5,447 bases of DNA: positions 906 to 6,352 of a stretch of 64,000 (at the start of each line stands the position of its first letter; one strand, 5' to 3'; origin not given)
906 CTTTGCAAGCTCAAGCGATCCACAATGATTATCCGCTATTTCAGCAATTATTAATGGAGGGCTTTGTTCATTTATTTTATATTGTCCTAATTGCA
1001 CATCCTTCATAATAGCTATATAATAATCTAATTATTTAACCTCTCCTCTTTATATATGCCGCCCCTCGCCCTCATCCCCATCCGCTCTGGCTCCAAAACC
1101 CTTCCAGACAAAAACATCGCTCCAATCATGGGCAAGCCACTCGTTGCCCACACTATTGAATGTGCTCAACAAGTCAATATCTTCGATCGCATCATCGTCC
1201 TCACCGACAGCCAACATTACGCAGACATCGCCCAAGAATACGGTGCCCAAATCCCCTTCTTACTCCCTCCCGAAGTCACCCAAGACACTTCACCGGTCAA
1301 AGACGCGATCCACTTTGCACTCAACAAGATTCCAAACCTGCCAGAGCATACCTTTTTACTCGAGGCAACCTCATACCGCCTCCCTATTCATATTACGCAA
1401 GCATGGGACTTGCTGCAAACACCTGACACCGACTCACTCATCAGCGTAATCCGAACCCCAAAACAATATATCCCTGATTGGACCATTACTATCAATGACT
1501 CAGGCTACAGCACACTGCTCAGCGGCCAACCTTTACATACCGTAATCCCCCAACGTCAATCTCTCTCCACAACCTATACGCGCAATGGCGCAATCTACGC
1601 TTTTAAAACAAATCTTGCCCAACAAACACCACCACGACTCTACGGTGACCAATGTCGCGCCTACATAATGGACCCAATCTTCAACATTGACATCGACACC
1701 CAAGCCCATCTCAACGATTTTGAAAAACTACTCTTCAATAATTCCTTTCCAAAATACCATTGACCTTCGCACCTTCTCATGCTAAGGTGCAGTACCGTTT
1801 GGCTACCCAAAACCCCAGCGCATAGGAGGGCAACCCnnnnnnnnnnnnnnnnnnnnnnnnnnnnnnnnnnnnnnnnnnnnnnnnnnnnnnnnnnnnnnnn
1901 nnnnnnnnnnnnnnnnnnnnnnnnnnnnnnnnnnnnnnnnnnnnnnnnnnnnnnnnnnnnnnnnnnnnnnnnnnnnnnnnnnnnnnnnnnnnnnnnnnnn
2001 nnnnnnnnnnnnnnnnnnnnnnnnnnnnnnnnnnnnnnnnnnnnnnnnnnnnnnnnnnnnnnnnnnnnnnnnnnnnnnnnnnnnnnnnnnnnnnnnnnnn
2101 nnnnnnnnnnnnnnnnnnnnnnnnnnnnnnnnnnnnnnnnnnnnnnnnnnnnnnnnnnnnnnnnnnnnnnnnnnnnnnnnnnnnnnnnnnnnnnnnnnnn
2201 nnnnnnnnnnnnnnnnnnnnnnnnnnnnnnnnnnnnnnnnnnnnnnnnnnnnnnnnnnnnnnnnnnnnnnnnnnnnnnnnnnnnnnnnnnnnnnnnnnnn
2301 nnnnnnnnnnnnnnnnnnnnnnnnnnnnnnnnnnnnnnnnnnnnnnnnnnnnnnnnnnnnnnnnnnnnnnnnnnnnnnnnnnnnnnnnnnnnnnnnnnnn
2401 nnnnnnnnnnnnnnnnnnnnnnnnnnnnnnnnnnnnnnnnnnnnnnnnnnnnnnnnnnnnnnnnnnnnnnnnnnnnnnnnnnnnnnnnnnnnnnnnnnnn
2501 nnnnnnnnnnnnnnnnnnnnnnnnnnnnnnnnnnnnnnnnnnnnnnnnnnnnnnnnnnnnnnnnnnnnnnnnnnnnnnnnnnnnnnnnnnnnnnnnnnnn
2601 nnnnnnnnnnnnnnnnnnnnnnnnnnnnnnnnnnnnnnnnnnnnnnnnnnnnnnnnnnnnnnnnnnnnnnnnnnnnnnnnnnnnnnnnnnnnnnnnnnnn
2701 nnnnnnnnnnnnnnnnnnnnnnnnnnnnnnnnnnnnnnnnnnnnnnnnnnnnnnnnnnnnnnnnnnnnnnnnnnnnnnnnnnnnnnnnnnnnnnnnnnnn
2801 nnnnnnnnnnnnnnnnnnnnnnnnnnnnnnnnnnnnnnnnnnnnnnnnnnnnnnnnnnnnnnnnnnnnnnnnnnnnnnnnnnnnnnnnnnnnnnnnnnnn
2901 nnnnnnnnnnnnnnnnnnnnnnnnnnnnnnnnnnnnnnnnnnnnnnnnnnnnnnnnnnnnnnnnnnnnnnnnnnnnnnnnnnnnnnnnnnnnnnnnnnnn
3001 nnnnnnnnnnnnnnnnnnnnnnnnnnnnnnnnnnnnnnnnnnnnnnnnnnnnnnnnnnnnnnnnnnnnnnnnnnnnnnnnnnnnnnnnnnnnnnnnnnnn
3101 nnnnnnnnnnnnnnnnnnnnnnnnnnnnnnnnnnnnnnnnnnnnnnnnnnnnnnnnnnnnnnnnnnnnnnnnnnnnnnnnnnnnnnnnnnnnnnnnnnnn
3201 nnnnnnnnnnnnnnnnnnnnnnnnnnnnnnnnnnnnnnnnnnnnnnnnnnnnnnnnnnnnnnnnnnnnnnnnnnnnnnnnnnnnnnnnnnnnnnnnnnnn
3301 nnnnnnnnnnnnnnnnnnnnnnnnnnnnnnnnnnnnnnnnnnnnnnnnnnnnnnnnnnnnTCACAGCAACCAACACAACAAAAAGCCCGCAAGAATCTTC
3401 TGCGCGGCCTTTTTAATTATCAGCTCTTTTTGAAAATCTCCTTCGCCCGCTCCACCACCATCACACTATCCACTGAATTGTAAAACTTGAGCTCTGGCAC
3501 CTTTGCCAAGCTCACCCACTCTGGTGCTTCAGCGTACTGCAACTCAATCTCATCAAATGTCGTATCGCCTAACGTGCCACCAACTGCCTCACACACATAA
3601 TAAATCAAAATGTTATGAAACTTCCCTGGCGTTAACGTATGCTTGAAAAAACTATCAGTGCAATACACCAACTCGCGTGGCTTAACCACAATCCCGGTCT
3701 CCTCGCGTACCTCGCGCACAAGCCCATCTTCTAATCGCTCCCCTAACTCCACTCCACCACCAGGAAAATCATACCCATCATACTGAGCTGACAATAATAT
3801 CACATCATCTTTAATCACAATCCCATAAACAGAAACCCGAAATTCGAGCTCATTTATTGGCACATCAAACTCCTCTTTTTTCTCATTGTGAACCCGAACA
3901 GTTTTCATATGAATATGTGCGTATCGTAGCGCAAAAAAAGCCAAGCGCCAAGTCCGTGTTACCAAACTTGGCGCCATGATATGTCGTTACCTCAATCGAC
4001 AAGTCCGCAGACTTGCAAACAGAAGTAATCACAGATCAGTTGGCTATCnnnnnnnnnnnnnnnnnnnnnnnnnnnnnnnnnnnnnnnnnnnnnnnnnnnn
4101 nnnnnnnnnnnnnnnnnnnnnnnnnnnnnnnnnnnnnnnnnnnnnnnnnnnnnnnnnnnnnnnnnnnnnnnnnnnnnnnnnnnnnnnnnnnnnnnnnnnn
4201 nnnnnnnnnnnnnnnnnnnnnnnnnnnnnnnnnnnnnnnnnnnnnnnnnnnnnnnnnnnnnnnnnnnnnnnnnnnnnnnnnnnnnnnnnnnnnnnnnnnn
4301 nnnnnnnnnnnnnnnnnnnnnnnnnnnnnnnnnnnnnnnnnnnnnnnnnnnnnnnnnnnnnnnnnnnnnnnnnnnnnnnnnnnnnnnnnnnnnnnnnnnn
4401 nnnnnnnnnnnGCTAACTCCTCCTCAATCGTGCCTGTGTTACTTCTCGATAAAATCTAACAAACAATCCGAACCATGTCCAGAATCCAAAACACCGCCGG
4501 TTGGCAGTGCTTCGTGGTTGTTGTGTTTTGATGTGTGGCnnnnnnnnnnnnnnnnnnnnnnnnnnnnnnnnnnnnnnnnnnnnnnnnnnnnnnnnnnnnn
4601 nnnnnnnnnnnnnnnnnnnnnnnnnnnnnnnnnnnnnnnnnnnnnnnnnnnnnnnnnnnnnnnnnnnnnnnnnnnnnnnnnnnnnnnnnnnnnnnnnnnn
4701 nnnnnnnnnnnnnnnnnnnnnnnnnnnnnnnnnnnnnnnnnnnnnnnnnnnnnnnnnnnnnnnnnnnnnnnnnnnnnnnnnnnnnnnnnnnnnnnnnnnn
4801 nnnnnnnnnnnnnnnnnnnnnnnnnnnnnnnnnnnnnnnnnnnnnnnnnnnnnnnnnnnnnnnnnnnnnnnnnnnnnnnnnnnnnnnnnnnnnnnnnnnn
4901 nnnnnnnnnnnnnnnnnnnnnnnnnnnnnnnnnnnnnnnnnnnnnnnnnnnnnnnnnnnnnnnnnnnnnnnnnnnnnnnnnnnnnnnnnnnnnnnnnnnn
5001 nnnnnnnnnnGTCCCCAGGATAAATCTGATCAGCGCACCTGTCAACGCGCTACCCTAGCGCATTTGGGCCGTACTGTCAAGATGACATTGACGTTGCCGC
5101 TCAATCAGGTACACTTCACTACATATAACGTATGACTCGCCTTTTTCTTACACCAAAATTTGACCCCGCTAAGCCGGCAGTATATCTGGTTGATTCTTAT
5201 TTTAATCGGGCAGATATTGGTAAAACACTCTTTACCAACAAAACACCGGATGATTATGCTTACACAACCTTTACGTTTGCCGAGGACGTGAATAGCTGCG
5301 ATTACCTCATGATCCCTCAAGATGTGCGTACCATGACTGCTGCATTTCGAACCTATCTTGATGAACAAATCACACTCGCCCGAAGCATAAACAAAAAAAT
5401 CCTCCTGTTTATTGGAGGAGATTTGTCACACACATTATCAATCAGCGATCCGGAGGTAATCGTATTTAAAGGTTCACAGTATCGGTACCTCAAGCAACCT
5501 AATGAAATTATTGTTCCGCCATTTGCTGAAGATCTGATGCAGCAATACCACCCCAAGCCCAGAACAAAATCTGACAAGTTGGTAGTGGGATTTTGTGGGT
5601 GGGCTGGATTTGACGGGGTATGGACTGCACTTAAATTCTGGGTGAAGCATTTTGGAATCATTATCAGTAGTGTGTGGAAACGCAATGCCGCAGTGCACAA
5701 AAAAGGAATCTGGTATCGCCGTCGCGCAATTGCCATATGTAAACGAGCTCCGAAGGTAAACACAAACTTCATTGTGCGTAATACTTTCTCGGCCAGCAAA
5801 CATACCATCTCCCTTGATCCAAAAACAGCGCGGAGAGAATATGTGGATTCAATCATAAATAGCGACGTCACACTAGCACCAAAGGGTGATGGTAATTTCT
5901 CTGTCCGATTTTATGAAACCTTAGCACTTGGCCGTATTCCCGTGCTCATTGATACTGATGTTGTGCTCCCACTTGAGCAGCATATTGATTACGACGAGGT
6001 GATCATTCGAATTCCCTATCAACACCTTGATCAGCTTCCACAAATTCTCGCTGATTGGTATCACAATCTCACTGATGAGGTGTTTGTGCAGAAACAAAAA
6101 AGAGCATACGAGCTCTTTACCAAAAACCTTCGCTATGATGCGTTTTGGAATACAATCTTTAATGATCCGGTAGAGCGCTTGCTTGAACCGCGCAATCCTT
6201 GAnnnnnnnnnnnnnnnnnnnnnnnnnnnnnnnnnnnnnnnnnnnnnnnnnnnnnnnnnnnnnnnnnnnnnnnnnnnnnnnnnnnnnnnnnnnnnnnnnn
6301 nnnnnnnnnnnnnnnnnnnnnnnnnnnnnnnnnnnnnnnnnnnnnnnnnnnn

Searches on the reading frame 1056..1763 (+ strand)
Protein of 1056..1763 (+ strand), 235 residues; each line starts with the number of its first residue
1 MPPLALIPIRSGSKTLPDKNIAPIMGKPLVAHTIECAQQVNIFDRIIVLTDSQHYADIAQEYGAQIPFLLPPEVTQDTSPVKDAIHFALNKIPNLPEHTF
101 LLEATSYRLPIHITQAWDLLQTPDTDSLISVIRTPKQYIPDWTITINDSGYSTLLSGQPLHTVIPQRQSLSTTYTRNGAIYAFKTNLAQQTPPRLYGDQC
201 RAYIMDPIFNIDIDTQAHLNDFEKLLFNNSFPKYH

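Call 44: search_protein_families(library=pfam, proteins=[window:1056-1763:+], max_evalue=0.001)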
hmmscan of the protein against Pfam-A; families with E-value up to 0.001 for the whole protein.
window:1056-1763:+ (235 aa): 2 families
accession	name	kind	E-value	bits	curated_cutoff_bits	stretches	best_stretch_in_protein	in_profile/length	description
PF02348.25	CTP_transf_3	-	7.9e-20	72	22.6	1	5-96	2-96/217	Cytidylyltransferase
PF12804.13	NTP_transf_3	-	0.00073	20.2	27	0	18-66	15-62/160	MobA-like NTP transferase domain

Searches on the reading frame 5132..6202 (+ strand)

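Call 8: search_protein_families(library=pfam, proteins=[window:5132-6202:+], max_evalue=0.0001)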
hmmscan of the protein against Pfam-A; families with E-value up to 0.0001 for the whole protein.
window:5132-6202:+ (356 aa): 2 families
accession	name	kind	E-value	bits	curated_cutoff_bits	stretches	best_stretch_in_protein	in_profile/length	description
PF03016.20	Exostosin_GT47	-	2.6e-10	40.5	33.4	1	221-307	217-291/293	Exostosin GT47 domain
PF24785.1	RXYLT1_C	-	5.8e-07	29.6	27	1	223-275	56-108/187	RXYLT1 C-terminal domain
